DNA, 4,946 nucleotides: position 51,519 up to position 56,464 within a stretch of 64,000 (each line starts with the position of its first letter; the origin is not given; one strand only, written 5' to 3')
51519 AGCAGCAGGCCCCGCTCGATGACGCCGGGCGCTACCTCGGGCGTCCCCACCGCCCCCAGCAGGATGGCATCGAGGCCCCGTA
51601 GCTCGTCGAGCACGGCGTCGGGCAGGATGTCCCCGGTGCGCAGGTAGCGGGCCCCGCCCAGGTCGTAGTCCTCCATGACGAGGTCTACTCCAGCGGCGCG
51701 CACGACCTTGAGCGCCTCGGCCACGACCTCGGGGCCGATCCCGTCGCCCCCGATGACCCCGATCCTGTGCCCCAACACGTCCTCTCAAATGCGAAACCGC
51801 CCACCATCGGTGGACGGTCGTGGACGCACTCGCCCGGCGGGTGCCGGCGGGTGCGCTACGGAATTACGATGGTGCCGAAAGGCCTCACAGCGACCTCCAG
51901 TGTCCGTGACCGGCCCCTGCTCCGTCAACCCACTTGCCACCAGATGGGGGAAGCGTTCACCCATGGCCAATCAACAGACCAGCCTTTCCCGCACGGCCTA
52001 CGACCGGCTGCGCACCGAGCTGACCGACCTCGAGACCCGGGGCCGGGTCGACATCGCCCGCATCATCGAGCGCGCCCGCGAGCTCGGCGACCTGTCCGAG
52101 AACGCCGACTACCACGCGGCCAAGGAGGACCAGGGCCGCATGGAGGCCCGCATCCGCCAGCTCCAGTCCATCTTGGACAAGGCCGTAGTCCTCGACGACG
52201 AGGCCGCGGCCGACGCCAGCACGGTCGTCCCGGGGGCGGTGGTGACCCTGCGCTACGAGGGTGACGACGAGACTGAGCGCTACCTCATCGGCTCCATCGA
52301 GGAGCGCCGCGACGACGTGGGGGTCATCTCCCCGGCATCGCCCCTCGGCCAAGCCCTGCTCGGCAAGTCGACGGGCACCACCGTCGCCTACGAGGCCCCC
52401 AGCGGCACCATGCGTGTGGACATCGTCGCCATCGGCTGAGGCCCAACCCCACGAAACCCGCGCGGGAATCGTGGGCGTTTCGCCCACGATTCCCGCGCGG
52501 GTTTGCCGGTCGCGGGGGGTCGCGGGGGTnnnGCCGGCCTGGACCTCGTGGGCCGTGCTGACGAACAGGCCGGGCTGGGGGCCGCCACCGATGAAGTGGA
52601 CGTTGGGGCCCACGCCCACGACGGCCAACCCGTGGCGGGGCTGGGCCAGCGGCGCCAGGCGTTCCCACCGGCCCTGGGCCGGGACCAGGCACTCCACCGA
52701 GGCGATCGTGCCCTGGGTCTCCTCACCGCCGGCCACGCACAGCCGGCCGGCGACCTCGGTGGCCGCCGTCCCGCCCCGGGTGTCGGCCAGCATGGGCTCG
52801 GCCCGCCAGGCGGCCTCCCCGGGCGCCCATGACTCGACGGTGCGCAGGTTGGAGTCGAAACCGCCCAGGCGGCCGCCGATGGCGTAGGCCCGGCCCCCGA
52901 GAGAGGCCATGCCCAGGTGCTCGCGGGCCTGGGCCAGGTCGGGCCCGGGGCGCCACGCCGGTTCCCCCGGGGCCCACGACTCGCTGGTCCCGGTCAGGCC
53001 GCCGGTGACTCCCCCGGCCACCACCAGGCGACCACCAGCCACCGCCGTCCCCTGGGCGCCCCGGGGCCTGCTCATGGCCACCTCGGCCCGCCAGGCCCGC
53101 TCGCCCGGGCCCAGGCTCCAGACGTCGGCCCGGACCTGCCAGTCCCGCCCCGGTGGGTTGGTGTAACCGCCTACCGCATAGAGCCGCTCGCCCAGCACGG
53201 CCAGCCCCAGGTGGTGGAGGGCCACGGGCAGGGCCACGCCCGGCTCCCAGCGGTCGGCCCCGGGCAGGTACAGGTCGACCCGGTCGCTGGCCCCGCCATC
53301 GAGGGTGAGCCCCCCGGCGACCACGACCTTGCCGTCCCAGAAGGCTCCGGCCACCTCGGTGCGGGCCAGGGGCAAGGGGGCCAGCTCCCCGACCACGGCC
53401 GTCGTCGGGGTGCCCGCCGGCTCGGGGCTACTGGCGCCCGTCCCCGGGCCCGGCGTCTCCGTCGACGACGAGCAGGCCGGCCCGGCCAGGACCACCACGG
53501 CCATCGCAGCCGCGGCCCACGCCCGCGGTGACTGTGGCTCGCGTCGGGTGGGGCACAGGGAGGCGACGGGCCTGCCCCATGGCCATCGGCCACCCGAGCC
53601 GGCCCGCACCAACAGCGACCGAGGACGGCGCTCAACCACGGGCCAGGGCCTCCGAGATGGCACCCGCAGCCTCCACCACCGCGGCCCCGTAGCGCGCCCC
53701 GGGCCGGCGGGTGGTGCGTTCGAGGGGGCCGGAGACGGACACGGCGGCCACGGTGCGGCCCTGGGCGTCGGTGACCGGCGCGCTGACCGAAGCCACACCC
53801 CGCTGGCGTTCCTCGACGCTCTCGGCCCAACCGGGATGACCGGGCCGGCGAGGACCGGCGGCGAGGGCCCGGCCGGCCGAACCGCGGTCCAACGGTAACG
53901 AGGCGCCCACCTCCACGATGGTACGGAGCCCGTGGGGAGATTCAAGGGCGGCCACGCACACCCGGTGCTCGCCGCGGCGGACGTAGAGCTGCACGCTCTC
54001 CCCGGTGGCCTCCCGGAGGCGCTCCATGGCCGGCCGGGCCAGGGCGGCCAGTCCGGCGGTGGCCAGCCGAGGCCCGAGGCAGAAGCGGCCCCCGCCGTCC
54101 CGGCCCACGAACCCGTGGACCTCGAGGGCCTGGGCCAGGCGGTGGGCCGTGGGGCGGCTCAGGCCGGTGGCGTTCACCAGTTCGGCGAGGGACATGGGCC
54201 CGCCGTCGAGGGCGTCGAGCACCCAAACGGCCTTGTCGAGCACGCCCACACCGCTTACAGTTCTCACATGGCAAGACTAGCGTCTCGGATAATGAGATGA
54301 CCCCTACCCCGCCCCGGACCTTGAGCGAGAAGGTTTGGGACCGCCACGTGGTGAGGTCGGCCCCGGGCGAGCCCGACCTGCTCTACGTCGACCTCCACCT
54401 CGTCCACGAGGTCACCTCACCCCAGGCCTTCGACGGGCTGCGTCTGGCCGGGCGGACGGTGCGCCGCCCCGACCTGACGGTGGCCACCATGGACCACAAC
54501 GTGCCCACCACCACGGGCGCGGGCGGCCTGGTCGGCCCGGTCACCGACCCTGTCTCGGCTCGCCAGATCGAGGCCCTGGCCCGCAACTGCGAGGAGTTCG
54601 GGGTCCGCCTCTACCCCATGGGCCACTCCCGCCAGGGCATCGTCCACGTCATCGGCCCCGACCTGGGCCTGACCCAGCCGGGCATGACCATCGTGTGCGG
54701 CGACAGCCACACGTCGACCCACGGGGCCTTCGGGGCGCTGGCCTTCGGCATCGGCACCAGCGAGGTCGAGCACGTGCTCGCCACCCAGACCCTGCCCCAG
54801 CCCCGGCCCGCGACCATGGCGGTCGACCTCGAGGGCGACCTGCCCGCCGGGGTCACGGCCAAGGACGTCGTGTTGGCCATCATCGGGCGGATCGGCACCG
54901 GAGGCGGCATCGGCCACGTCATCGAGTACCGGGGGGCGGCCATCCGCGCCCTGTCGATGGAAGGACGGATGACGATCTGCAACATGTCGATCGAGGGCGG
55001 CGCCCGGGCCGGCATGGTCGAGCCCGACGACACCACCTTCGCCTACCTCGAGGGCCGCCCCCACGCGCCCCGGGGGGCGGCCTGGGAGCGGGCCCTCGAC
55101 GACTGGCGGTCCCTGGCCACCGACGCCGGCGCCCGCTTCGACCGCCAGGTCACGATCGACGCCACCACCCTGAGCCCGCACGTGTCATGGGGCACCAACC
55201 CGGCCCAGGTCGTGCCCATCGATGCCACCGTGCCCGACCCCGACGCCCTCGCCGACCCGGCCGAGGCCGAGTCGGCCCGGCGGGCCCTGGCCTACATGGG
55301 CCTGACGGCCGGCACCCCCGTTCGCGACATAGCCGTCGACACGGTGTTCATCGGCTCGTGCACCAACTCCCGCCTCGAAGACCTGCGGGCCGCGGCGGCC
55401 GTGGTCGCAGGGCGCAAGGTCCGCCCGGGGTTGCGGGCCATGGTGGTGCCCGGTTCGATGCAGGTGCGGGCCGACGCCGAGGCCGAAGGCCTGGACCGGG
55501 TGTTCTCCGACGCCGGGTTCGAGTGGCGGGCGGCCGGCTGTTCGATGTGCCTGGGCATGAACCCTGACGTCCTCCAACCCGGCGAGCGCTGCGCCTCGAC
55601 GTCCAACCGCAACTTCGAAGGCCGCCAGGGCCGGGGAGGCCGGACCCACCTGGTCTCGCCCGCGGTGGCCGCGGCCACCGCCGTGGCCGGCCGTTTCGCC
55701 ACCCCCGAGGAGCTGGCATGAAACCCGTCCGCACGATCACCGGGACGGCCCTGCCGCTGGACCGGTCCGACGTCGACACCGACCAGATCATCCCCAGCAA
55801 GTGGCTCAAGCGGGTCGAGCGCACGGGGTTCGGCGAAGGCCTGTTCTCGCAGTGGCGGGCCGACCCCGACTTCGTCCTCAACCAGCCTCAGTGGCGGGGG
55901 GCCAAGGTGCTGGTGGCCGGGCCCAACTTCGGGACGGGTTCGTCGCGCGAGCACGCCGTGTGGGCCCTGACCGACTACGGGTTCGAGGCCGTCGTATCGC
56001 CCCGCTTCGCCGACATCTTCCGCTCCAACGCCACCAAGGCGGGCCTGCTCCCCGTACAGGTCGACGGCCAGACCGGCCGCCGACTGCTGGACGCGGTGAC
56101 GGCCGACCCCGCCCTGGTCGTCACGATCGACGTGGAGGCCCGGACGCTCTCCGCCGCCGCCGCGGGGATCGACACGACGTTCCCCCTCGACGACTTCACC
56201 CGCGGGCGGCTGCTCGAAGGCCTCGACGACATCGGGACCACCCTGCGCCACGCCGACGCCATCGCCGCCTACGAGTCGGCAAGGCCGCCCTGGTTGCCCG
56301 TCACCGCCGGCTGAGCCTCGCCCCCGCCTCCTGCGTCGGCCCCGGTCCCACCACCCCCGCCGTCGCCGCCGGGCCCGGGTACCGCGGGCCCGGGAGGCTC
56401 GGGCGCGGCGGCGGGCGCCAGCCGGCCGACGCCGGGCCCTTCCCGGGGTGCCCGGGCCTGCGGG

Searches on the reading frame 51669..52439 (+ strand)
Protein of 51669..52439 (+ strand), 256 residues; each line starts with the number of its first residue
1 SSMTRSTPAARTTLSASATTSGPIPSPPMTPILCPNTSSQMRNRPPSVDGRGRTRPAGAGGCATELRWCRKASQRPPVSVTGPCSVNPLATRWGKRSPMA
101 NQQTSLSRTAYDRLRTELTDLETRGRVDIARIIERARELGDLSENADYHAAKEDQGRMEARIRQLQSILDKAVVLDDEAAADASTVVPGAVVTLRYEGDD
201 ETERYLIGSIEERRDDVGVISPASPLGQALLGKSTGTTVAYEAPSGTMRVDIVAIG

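Call 65: search_protein_families(library=pfam, proteins=[window:51669-52439:+], max_evalue=0.0001)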
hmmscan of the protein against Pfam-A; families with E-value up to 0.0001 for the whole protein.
window:51669-52439:+ (256 aa): 2 families
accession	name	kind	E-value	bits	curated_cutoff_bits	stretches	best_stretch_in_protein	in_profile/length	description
PF03449.20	GreA_GreB_N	-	5.4e-24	84.6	24.5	1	106-174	3-71/71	Transcription elongation factor, N-terminal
PF01272.25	GreA_GreB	-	9.3e-18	64.4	26.9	1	183-255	3-75/77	Transcription elongation factor, GreA/GreB, C-term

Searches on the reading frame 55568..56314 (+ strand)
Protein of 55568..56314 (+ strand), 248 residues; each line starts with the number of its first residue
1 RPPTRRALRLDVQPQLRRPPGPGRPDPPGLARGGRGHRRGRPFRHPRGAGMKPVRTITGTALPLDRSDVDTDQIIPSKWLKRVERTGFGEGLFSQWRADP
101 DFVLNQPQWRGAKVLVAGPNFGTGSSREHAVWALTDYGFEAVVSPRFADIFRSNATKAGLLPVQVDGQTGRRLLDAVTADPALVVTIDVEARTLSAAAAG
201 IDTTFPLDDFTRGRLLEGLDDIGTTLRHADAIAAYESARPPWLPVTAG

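Call 65: search_protein_families(library=pfam, proteins=[window:55568-56314:+], max_evalue=0.0001)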
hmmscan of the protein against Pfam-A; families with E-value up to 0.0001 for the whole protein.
window:55568-56314:+ (248 aa): 1 family
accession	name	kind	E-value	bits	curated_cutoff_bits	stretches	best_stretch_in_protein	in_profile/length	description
PF00694.25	Aconitase_C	-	1e-29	104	22.8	1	51-166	1-129/131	Aconitase C-terminal domain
